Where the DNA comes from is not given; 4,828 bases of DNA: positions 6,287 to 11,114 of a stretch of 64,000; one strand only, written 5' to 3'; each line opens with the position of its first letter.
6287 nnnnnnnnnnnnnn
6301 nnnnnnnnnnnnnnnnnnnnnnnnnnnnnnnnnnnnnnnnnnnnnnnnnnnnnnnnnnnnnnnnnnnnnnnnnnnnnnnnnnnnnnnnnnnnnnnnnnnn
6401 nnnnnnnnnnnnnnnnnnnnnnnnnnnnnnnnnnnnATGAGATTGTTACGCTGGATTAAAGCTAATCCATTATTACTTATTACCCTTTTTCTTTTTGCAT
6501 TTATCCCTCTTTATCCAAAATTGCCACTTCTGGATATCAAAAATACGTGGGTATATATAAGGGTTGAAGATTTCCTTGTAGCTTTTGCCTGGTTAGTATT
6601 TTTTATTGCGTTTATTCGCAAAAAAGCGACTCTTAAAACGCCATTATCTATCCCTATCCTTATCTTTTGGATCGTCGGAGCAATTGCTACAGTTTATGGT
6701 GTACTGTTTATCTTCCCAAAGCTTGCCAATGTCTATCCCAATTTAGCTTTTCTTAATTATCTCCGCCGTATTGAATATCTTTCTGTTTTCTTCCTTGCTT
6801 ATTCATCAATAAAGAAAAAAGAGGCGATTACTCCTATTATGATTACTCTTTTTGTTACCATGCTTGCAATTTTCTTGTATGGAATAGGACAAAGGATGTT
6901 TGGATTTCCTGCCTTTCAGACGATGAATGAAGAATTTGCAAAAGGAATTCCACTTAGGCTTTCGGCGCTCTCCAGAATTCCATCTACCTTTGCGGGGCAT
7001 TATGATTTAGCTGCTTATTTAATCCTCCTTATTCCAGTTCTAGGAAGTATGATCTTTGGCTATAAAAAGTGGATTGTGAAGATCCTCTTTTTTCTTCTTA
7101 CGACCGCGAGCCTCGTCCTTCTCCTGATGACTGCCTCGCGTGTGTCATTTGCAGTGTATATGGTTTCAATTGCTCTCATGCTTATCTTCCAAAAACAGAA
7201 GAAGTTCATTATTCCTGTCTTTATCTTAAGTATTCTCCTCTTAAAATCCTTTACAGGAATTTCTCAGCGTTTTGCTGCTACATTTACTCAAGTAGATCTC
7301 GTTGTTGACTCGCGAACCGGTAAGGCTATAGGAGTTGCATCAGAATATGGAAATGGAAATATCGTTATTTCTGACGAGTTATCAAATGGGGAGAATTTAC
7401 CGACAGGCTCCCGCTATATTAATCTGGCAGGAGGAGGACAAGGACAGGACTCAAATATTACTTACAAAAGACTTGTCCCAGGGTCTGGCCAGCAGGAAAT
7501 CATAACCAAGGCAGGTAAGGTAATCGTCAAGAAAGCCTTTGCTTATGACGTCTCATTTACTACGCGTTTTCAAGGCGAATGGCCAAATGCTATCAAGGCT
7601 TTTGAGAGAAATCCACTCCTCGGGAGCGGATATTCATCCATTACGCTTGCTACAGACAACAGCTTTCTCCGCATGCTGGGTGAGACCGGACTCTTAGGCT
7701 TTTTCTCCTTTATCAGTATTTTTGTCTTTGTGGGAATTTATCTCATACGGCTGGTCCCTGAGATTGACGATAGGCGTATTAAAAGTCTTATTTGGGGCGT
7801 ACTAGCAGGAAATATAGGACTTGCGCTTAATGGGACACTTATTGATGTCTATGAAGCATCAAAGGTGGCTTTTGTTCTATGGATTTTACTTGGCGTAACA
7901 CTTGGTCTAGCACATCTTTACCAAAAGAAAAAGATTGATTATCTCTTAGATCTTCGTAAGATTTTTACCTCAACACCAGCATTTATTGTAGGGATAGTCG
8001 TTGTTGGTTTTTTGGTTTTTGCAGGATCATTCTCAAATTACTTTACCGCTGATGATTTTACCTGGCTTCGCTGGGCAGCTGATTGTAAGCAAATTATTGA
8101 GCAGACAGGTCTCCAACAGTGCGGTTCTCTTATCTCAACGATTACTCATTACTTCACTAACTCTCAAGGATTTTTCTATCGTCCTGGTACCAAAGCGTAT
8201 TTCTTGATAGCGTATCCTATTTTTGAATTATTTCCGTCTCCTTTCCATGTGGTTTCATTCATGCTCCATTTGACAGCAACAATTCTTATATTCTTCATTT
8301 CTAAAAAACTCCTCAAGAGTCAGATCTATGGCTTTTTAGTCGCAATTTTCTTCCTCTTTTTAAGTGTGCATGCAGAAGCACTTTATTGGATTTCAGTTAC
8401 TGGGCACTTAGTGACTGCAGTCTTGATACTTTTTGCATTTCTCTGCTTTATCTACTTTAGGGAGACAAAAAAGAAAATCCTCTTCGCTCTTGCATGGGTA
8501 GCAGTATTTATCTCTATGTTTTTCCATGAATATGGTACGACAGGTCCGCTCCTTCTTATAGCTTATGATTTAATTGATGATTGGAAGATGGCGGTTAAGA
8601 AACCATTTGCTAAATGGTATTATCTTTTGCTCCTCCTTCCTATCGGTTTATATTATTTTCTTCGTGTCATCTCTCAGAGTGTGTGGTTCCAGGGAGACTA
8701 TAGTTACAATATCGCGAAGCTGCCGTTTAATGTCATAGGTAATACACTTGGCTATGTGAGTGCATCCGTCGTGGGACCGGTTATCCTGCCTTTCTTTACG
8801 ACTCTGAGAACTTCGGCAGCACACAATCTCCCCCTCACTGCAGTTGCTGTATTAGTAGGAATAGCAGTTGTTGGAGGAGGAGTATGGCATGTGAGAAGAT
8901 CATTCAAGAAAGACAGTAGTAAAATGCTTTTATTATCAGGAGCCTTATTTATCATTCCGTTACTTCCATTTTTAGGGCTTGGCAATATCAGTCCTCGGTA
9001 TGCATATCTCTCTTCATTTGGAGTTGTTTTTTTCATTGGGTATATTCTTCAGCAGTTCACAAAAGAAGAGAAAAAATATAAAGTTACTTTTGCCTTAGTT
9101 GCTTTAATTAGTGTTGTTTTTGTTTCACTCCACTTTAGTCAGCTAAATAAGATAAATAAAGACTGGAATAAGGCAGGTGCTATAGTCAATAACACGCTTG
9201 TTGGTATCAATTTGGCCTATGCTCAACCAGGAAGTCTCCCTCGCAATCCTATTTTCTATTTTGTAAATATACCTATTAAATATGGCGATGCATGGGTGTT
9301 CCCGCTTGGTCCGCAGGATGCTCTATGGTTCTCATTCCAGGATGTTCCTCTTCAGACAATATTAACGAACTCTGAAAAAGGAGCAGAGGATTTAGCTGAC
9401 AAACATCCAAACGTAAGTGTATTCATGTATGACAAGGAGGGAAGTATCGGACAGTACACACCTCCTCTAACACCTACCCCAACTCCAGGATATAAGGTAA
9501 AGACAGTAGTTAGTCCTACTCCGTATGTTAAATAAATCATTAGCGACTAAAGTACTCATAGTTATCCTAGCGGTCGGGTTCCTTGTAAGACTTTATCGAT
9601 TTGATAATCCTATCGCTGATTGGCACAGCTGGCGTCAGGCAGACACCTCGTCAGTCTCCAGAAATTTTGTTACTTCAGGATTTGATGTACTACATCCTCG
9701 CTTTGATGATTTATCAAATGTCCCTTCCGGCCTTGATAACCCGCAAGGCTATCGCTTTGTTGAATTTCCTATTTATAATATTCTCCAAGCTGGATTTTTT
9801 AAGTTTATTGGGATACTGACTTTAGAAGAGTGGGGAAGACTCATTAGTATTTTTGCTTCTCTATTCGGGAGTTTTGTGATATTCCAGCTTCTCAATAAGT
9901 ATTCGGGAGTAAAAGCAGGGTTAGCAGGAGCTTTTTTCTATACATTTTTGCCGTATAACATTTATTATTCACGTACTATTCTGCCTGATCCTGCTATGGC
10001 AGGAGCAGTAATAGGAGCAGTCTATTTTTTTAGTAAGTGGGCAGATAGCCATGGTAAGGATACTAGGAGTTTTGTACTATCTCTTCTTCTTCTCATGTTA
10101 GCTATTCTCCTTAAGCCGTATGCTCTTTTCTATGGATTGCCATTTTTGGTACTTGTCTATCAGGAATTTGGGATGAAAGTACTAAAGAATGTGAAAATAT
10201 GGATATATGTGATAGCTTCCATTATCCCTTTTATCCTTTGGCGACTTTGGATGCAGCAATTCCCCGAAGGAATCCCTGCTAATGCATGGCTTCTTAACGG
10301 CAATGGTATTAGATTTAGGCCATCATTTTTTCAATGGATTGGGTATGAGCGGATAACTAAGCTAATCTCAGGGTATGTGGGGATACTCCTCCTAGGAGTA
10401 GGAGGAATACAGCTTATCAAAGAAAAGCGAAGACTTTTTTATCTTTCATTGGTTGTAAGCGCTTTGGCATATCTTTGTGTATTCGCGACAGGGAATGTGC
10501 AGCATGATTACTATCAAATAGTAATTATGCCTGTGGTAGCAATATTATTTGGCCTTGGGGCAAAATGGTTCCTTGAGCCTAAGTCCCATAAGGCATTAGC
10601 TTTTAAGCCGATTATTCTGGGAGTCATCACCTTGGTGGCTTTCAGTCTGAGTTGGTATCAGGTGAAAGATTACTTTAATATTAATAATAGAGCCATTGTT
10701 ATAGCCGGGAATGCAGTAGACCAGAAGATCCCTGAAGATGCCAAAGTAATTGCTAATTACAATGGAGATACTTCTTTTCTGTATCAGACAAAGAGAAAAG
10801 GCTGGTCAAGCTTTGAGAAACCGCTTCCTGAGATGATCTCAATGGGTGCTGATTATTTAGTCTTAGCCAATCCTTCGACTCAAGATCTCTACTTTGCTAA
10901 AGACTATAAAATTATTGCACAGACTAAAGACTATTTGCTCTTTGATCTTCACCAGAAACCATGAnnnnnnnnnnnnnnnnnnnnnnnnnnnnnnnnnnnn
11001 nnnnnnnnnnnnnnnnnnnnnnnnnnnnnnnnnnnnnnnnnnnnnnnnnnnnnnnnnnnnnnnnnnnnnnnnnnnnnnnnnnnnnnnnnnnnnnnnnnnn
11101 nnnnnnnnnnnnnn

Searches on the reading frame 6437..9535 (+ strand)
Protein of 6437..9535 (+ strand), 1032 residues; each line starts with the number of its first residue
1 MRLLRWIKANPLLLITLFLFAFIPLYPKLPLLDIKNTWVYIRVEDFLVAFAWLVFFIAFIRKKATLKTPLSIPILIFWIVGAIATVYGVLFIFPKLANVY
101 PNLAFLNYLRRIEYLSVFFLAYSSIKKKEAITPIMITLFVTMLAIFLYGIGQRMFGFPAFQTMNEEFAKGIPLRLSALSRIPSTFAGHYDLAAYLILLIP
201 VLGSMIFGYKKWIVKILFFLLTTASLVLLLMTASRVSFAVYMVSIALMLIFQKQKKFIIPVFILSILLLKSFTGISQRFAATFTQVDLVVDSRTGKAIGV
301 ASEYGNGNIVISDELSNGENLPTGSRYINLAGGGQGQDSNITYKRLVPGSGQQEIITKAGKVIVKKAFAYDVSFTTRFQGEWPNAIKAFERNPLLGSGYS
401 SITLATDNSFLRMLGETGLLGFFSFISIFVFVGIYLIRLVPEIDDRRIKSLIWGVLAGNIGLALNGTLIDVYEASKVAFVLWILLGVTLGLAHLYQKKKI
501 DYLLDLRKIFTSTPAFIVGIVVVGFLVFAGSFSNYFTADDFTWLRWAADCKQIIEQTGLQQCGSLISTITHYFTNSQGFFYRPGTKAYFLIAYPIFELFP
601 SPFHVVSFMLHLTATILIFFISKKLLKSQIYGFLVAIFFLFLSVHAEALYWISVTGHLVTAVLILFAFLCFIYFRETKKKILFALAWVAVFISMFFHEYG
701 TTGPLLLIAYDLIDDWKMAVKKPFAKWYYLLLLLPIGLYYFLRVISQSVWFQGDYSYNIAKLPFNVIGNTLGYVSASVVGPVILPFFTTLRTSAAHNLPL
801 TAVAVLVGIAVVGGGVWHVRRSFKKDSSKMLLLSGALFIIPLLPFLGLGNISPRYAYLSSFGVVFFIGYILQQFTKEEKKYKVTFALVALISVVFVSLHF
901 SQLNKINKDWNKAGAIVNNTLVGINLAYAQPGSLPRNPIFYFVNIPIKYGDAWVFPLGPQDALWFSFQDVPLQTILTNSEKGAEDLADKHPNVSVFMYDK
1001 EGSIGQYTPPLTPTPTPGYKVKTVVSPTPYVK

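Call 10: search_protein_families(library=pfam, proteins=[window:6437-9535:+], max_evalue=0.0001)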
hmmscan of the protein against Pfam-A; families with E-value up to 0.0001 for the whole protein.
window:6437-9535:+ (1032 aa): 1 family
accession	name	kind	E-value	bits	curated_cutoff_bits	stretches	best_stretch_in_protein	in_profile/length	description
PF04932.20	Wzy_C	-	1.1e-08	35.5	31.7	1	224-426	5-149/149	O-Antigen ligase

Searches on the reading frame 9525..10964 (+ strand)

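Call 10: search_protein_families(library=pfam, proteins=[window:9525-10964:+], max_evalue=0.0001)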
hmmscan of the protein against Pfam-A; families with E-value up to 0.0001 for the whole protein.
window:9525-10964:+ (479 aa): 1 family
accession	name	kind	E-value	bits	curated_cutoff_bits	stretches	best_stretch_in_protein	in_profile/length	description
PF13231.12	PMT_2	-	1.3e-08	35.7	26.1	1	85-239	7-157/160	Dolichyl-phosphate-mannose-protein mannosyltransferase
